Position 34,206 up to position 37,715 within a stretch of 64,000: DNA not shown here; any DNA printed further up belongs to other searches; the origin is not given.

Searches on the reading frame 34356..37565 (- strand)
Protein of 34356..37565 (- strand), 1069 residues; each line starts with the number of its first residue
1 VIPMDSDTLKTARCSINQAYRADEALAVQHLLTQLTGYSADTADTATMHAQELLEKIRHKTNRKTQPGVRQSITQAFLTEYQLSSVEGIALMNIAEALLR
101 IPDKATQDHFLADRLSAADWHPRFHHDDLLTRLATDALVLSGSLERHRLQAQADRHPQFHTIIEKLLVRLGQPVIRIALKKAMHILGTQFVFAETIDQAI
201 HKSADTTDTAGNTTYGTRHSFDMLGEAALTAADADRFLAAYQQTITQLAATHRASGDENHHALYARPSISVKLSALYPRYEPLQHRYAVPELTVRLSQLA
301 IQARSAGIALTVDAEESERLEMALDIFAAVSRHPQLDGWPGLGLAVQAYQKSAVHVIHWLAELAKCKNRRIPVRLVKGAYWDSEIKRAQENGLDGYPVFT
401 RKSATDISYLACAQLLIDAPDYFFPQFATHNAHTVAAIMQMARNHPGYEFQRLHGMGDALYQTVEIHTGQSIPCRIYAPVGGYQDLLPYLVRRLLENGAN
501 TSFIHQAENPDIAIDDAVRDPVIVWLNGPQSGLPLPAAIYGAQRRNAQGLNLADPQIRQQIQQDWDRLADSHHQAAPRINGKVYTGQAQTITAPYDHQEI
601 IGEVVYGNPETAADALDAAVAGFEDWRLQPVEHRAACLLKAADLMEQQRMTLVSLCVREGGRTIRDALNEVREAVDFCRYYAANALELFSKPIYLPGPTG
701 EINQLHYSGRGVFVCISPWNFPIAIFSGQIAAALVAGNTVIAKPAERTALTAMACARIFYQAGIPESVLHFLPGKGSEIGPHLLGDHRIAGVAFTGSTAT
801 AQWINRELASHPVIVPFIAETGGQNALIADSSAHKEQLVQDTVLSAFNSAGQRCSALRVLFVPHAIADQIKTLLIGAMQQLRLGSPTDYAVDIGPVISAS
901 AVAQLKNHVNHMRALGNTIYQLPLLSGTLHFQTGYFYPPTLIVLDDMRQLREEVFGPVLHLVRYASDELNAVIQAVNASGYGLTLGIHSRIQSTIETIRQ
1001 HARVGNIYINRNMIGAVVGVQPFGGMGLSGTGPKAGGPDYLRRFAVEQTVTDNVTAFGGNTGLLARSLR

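Call 70: search_protein_families(library=pfam, proteins=[window:34356-37565:-], max_evalue=0.01)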
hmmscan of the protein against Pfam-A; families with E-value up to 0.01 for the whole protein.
window:34356-37565:- (1069 aa): 4 families
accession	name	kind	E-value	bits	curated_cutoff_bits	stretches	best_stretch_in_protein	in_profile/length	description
PF00171.27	Aldedh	-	1.2e-114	383.8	23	1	590-1049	10-460/461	Aldehyde dehydrogenase family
PF01619.24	Pro_dh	-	6.6e-99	331.4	27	1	213-506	9-278/278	Proline dehydrogenase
PF14850.11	Pro_dh-DNA_bdg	-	1.7e-31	109.4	27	1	75-190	3-112/112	DNA-binding domain of Proline dehydrogenase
PF18327.6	PRODH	-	6.6e-05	23.6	26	1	13-58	4-48/48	Proline utilization A proline dehydrogenase N-terminal domain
